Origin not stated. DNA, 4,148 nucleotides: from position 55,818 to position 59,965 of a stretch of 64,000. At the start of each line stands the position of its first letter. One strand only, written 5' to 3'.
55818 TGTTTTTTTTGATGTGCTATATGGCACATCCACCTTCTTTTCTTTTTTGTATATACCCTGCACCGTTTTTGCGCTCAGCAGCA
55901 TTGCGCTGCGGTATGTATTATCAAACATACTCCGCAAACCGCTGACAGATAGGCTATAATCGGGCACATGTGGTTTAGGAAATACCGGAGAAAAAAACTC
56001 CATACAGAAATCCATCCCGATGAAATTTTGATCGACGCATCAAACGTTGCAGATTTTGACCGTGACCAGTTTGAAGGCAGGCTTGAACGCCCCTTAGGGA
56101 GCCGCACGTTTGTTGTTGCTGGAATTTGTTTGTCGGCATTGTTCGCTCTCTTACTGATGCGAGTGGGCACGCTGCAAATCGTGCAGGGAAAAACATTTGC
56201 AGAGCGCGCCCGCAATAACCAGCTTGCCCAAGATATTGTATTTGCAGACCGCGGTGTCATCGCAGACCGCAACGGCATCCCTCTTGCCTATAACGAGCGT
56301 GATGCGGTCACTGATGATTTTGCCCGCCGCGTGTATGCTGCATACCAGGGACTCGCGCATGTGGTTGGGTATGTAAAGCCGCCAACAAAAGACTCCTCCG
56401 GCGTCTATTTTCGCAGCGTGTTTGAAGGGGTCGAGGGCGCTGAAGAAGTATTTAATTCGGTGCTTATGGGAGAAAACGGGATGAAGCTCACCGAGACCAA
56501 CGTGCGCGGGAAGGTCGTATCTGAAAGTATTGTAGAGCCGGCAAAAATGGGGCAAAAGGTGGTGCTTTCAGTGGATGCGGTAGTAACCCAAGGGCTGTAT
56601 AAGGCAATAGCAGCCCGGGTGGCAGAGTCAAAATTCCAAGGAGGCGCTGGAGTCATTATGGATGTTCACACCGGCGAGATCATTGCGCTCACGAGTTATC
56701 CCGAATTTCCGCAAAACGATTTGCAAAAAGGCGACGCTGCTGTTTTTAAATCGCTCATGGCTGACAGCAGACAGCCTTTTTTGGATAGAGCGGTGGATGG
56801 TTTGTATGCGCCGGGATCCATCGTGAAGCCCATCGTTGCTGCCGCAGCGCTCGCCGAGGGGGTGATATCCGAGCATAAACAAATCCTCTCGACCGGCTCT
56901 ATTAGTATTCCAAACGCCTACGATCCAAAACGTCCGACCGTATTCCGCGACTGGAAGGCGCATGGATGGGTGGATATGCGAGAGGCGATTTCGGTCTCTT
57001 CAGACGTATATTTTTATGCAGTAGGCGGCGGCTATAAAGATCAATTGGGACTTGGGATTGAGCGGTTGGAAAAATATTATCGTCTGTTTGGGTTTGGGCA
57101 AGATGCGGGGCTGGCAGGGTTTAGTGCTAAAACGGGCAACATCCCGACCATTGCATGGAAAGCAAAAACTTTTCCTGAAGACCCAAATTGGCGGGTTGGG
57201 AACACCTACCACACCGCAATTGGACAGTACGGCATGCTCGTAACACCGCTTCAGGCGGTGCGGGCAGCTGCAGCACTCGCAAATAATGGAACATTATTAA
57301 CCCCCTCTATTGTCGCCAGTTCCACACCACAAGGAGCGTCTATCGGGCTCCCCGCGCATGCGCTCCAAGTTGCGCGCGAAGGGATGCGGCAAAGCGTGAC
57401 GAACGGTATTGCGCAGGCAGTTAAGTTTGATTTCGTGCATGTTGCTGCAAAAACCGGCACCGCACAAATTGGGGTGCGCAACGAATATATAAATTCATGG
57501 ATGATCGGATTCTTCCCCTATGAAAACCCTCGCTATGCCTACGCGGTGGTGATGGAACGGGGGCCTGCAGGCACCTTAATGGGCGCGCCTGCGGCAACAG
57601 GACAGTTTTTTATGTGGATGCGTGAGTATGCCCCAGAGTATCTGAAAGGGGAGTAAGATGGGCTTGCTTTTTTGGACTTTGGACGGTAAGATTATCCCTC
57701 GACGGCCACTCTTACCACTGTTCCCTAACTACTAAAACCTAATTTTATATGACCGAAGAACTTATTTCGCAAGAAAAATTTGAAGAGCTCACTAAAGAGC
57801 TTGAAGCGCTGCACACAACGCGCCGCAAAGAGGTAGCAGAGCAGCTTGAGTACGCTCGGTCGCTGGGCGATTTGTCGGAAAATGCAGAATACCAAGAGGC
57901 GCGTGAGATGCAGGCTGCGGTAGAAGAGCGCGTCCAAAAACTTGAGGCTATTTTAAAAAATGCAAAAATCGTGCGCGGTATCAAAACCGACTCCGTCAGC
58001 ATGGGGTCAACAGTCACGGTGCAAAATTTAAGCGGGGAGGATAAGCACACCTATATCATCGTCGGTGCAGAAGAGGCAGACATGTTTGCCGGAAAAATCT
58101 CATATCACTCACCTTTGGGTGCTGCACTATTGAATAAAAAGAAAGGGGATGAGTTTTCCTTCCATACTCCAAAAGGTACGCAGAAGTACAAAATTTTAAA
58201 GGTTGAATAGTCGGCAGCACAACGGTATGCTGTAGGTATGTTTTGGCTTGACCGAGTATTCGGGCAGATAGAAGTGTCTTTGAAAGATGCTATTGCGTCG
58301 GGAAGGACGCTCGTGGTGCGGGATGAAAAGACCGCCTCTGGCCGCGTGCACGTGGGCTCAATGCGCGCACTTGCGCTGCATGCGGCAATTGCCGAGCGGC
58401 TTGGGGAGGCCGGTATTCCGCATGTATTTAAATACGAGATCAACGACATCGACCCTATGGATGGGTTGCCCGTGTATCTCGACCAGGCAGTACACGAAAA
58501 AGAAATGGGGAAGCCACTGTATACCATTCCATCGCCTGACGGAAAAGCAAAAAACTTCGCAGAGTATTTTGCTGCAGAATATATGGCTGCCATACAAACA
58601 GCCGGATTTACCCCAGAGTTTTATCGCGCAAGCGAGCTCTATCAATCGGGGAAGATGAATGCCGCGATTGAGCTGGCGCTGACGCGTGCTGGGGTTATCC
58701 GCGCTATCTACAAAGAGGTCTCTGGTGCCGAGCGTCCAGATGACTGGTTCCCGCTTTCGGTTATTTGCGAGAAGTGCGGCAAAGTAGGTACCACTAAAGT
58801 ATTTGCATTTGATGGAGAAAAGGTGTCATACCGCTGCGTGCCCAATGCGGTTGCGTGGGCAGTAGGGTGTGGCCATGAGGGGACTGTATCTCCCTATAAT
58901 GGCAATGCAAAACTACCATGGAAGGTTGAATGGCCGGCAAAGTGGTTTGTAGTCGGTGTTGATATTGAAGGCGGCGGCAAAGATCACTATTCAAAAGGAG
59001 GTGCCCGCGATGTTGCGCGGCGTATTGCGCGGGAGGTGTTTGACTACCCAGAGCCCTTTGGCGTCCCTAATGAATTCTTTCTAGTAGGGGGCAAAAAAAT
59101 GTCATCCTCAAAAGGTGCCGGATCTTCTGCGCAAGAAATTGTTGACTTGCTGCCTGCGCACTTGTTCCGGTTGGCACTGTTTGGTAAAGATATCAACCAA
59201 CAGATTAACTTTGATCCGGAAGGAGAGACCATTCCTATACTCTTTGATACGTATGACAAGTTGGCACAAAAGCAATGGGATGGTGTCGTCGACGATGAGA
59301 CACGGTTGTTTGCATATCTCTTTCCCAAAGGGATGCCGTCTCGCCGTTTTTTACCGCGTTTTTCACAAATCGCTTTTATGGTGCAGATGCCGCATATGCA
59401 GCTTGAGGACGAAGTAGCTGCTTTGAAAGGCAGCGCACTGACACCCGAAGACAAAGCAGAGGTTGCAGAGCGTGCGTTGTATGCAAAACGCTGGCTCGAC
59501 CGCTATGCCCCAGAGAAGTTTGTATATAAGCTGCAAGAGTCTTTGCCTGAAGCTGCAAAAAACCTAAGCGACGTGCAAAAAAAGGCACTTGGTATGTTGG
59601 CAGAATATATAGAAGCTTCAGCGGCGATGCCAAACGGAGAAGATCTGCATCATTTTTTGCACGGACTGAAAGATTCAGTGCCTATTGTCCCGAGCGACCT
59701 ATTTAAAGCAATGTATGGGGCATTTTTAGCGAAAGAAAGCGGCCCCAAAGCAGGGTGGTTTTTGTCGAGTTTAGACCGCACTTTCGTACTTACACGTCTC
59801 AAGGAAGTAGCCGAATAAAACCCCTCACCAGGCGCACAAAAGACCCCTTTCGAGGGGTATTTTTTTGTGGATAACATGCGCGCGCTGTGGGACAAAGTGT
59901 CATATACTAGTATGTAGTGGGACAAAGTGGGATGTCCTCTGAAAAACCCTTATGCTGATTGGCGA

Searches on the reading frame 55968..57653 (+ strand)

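Call 81: search_protein_families(library=pfam, proteins=[window:55968-57653:+], max_evalue=0.00001)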
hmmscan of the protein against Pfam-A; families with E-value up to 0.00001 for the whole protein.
window:55968-57653:+ (562 aa): 2 families
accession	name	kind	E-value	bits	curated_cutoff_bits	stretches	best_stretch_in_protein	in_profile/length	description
PF00905.27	Transpeptidase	-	4e-50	171.1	22.1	1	226-533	1-282/299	Penicillin binding protein transpeptidase domain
PF03717.20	PBP_dimer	-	3.7e-09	37.7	24.4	1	119-187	106-179/180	Penicillin-binding Protein dimerisation domain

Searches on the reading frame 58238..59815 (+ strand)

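Call 81: search_protein_families(library=pfam, proteins=[window:58238-59815:+], max_evalue=0.00001)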
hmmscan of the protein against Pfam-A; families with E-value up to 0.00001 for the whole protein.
window:58238-59815:+ (526 aa): 1 family
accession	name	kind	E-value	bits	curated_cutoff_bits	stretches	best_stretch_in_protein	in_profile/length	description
PF01921.24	tRNA-synt_1f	-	1.1e-78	265.2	27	1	3-347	3-340/360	tRNA synthetases class I (K)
